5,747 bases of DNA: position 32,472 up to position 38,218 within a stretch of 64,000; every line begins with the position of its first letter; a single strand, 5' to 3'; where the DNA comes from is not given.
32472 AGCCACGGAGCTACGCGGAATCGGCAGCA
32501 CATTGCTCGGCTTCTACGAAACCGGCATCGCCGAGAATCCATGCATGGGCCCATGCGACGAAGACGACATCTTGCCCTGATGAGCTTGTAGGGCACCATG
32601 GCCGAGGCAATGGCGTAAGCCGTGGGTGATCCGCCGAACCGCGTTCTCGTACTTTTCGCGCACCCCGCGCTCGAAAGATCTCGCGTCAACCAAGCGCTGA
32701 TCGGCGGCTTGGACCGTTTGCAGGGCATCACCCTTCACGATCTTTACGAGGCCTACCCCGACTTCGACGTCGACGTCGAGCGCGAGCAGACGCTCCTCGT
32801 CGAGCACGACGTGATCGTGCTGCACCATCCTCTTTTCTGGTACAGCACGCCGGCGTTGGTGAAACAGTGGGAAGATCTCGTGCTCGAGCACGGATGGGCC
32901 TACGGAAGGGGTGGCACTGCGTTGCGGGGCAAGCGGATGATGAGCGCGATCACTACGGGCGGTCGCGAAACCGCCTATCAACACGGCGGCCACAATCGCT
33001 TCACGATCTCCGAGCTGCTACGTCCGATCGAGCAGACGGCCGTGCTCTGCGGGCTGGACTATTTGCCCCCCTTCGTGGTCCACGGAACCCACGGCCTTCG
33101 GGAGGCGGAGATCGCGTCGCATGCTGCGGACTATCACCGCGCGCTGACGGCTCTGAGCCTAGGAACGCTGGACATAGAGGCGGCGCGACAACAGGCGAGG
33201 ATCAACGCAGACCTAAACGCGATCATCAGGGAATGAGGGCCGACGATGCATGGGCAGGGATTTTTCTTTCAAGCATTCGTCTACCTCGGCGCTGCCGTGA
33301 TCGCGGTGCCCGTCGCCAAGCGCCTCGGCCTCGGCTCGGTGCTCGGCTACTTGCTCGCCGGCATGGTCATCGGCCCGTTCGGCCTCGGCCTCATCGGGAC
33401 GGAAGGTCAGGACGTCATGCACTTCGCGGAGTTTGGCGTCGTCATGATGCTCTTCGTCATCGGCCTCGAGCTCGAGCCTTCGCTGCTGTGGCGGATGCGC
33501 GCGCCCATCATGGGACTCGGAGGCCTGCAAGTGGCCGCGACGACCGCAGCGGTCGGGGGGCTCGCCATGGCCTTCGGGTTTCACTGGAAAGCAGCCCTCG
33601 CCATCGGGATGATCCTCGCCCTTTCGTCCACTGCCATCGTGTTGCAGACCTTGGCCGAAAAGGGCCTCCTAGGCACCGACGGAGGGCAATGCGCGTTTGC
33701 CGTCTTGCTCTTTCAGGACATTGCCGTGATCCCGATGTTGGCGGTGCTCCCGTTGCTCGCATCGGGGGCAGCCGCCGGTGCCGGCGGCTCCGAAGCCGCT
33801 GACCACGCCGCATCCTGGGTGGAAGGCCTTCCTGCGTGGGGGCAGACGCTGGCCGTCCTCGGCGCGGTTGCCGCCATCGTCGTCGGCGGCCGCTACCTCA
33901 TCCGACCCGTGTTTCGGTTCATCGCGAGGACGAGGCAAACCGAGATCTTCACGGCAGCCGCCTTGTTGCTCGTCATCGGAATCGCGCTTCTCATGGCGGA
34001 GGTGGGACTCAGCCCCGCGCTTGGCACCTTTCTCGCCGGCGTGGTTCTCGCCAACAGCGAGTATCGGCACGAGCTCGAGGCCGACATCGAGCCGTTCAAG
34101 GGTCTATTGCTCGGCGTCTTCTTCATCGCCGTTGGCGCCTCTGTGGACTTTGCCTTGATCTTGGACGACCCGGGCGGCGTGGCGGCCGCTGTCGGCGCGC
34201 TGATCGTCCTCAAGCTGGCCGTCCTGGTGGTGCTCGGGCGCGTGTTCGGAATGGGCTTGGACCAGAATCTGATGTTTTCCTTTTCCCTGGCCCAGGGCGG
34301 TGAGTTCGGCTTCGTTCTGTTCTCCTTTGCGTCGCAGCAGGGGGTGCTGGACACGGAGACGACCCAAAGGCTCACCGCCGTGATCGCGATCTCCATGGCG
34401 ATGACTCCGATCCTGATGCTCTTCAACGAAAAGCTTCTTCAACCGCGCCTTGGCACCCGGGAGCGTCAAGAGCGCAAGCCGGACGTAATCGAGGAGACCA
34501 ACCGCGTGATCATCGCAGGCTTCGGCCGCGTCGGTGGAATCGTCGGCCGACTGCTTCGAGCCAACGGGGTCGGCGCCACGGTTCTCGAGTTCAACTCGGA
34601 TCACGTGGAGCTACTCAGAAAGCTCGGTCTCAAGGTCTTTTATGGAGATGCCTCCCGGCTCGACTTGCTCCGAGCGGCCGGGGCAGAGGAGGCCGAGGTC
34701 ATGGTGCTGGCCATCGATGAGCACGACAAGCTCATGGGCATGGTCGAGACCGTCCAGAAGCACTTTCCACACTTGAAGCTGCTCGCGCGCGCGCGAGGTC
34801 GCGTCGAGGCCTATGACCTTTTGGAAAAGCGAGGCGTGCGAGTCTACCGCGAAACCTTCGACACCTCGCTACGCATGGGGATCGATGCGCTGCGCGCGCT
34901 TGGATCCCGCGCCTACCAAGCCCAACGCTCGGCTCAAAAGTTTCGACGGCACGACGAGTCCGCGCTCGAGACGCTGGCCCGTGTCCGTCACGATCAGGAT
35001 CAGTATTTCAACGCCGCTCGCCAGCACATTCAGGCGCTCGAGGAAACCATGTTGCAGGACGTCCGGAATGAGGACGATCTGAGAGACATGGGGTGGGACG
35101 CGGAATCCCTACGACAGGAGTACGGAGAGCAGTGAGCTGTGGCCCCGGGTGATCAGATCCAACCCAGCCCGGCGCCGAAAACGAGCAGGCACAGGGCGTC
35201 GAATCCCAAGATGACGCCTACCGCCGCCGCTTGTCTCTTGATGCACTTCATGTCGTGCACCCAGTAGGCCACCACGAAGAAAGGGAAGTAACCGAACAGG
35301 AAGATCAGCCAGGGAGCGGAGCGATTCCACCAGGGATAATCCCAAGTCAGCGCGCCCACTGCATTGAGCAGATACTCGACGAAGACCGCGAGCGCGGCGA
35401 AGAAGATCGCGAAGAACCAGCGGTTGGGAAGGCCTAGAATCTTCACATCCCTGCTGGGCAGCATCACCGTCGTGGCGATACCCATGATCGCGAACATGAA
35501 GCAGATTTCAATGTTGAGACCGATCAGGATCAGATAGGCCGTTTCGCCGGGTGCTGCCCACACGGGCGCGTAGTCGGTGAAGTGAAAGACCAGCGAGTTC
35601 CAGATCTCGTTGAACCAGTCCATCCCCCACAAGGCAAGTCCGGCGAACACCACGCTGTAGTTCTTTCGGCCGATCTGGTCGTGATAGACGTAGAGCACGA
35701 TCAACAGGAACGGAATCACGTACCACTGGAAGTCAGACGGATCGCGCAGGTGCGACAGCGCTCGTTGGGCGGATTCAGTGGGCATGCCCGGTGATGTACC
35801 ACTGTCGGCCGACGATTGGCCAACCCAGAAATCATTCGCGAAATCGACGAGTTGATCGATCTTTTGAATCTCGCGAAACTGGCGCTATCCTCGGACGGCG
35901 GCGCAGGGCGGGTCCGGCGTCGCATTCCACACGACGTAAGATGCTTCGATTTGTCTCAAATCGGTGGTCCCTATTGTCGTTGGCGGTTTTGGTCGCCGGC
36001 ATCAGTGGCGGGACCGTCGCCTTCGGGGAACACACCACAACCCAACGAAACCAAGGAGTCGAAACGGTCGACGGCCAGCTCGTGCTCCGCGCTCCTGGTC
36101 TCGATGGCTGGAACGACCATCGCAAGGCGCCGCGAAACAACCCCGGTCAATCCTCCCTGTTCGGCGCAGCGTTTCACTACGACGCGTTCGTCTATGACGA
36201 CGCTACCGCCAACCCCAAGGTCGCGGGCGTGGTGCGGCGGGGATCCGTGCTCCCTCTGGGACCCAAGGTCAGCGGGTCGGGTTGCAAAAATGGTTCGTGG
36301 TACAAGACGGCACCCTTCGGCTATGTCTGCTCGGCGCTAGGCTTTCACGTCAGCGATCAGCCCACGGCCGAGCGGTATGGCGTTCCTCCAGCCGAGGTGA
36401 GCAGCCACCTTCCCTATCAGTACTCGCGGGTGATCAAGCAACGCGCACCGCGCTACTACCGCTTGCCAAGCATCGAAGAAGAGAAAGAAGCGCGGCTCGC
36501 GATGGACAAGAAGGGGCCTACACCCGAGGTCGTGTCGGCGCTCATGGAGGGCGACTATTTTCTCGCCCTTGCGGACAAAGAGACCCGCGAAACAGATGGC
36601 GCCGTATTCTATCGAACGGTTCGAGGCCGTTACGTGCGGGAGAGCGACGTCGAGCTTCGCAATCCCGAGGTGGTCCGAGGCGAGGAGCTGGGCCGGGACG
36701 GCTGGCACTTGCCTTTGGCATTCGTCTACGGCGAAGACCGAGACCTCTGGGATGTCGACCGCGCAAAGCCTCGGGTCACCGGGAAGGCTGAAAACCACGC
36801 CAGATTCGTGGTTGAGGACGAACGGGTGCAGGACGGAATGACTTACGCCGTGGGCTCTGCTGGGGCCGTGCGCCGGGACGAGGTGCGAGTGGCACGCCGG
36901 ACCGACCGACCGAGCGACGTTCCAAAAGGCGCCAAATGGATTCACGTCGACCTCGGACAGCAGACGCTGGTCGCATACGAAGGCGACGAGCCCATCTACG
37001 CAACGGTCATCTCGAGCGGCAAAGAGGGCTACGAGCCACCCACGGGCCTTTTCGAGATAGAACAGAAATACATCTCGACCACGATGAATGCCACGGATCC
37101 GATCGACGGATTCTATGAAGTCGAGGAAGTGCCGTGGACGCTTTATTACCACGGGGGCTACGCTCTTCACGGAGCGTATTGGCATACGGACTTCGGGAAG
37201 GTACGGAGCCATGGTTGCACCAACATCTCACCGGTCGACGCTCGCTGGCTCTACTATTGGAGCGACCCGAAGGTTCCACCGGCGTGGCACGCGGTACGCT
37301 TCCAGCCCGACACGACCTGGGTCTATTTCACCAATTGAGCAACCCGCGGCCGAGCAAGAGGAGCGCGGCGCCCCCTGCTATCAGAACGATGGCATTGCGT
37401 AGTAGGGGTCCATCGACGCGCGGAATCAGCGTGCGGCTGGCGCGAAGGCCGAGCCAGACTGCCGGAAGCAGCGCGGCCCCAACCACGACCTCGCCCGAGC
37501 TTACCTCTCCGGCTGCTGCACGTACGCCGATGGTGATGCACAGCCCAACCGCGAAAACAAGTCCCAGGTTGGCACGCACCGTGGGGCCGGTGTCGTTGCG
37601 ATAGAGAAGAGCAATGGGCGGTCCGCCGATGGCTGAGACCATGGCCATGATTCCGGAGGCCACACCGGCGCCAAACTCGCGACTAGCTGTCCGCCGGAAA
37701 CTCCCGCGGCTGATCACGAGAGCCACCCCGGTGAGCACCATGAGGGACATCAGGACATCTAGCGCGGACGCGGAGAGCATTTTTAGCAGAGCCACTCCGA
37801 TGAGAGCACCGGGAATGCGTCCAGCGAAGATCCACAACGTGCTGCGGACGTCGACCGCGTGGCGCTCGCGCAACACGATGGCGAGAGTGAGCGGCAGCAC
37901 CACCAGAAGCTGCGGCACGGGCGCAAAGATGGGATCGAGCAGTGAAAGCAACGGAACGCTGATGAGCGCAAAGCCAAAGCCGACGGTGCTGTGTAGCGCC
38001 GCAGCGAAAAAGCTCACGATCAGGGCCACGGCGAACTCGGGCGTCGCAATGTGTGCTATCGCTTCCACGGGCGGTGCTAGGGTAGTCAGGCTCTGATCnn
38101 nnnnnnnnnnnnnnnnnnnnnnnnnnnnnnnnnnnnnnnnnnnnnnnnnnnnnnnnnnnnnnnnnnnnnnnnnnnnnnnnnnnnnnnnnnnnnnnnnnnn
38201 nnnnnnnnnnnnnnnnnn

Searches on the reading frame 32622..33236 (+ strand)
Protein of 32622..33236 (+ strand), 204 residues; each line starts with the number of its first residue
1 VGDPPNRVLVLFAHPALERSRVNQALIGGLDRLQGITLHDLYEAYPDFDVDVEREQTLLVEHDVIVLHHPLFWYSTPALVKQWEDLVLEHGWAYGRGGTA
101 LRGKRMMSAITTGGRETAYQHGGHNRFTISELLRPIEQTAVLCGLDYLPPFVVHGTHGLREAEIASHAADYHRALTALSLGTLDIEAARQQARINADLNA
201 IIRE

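Call 7: search_protein_families(library=pfam, proteins=[window:32622-33236:+], max_evalue=0.001)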
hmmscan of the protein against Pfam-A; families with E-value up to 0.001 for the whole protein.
window:32622-33236:+ (204 aa): 1 family
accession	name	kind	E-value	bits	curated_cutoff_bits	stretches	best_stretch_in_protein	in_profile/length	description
PF02525.22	Flavodoxin_2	-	1.7e-46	158.9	27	1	7-173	2-196/198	Flavodoxin-like fold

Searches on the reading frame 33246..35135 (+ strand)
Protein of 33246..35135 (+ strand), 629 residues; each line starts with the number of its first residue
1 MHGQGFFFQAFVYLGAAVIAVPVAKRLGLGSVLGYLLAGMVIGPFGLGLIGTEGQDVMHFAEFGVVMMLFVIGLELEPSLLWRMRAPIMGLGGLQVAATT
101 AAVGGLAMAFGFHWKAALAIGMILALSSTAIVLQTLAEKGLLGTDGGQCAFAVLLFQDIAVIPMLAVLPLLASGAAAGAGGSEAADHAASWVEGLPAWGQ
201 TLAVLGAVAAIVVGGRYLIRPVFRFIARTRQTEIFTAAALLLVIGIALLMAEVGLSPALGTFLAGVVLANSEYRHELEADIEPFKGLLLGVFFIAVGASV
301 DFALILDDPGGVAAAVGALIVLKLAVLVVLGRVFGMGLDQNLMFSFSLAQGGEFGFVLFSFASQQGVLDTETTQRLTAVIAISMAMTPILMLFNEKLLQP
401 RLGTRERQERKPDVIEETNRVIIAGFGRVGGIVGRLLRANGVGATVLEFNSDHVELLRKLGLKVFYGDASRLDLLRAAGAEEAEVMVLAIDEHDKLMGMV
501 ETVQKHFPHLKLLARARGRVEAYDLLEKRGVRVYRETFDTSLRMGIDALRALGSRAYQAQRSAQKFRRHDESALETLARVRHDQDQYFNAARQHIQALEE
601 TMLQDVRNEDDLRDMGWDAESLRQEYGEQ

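Call 4: search_protein_families(library=pfam, proteins=[window:33246-35135:+], max_evalue=0.01)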
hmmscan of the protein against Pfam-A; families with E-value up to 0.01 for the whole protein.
window:33246-35135:+ (629 aa): 2 families
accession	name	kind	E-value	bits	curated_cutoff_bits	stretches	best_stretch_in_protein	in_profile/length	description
PF00999.27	Na_H_Exchanger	-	5.4e-63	213.5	26.2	1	17-390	4-373/375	Sodium/hydrogen exchanger, transmembrane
PF02254.24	TrkA_N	-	3e-19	69.9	23.8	1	421-531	1-110/116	TrkA-N domain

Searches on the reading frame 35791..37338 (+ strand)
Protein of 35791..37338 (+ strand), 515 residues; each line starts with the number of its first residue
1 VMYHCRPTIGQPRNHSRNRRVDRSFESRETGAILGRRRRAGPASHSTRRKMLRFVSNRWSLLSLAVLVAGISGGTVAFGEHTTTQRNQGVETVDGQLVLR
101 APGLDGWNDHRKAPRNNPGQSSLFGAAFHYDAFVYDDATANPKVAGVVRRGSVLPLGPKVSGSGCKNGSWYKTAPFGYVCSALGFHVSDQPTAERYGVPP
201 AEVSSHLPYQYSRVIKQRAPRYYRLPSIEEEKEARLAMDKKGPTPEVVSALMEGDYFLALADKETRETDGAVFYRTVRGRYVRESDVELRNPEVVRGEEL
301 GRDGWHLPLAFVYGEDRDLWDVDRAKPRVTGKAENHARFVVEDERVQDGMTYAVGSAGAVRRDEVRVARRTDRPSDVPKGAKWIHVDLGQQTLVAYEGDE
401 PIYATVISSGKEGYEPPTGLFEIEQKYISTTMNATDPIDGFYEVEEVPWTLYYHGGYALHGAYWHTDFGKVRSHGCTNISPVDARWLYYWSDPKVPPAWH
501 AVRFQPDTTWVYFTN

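Call 4: search_protein_families(library=pfam, proteins=[window:35791-37338:+], max_evalue=0.01)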
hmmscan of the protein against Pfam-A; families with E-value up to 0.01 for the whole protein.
window:35791-37338:+ (515 aa): 1 family
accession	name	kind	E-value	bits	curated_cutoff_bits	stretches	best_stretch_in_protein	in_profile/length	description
PF03734.19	YkuD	-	3.5e-19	70.2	23.4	1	382-493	2-140/146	L,D-transpeptidase catalytic domain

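Call 45: search_protein_families(library=ncbifam, proteins=[window:35791-37338:+], max_evalue=0.001)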
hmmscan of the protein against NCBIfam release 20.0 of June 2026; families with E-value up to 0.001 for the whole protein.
window:35791-37338:+ (515 aa): 3 families
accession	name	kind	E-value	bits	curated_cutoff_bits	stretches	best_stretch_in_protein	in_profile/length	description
NF004786.0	PRK06132.1-3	equivalog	2.4e-06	26.6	329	1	384-492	31-131/418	hypothetical protein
NF004785.0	PRK06132.1-2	subfamily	3.8e-06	26.3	169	1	374-428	55-109/353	hypothetical protein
NF004787.0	PRK06132.1-4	equivalog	0.00012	21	409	1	374-488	50-155/347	hypothetical protein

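Call 84: search_protein_families(library=padloc, proteins=[window:35941-37338:+], max_evalue=0.01)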
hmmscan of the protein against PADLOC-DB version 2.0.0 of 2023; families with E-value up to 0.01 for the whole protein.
window:35941-37338:+ (465 aa): 0 families

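Call 97: search_solved_structures(query=window:35941-37338:+, max_evalue=0.01)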
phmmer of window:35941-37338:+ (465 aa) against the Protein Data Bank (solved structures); distinct sequences matched with E-value up to 0.01: 24.
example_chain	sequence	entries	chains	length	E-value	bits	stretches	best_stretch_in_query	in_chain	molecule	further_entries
5bmq_A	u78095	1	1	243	4.4e-06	28.8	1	297-440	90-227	ErfK/YbiS/YcfS/YnhG family protein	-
3zg4_A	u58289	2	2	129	0.00028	22.9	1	333-438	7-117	ERFK/YBIS/YCFS/YNHG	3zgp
4lpq_A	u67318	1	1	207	0.00032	22.7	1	323-440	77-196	ErfK/YbiS/YcfS/YnhG family protein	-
1zat_A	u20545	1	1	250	0.00044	22.2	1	332-438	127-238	L,D-transpeptidase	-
7a11_A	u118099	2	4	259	0.0017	20.3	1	350-438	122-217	L,D-transpeptidase 2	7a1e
7a1c_A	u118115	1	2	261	0.0018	20.3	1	350-438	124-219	L,D-transpeptidase 2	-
4huc_A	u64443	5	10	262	0.0018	20.3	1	350-438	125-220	PROBABLE CONSERVED LIPOPROTEIN LPPS | L,D-transpeptidase 2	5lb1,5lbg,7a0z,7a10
3vyo_A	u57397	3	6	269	0.0019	20.2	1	350-438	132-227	Probable conserved lipoprotein LPPS | L,D-transpeptidase 2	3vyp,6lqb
6iyv_B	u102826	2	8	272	0.0019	20.2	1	350-438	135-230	L,D-transpeptidase 2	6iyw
4gsq_A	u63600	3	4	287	0.0021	20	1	350-438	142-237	Probable conserved lipoprotein LPPS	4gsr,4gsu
3tur_A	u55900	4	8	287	0.0021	20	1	350-438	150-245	Mycobacteria Tuberculosis LD-transpeptidase type 2 | LD-transpeptidase type 2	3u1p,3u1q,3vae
8j65_A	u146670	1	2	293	0.0022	20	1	350-438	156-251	L,D-transpeptidase 2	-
4qtf_A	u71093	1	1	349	0.0031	19.5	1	350-438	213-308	L,d-transpeptidase LdtB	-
5dvp_A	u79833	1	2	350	0.0031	19.4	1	350-438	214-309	L,D-transpeptidase 2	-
5d7h_A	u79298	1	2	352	0.0032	19.4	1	350-438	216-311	L,D-transpeptidase 2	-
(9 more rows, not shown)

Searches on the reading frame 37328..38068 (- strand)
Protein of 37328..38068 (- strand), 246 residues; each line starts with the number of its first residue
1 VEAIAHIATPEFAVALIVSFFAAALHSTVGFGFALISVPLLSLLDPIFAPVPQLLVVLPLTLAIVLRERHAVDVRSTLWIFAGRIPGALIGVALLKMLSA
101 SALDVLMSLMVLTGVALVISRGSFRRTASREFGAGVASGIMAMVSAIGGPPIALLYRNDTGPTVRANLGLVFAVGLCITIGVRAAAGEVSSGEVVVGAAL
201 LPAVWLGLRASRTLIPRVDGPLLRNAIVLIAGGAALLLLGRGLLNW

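Call 4: search_protein_families(library=pfam, proteins=[window:37328-38068:-], max_evalue=0.01)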
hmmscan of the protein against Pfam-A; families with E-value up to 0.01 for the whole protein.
window:37328-38068:- (246 aa): 1 family
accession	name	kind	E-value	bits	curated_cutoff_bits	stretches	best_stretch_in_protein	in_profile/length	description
PF01925.25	TauE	-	1.8e-18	67.5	32.6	1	16-236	2-235/237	Sulfite exporter TauE/SafE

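Call 45: search_protein_families(library=ncbifam, proteins=[window:37328-38068:-], max_evalue=0.001)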
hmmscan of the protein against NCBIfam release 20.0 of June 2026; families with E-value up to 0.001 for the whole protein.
window:37328-38068:- (246 aa): 0 families

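Call 84: search_protein_families(library=padloc, proteins=[window:37328-38068:-], max_evalue=0.01)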
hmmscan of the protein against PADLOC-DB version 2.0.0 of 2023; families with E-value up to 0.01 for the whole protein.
window:37328-38068:- (246 aa): 0 families
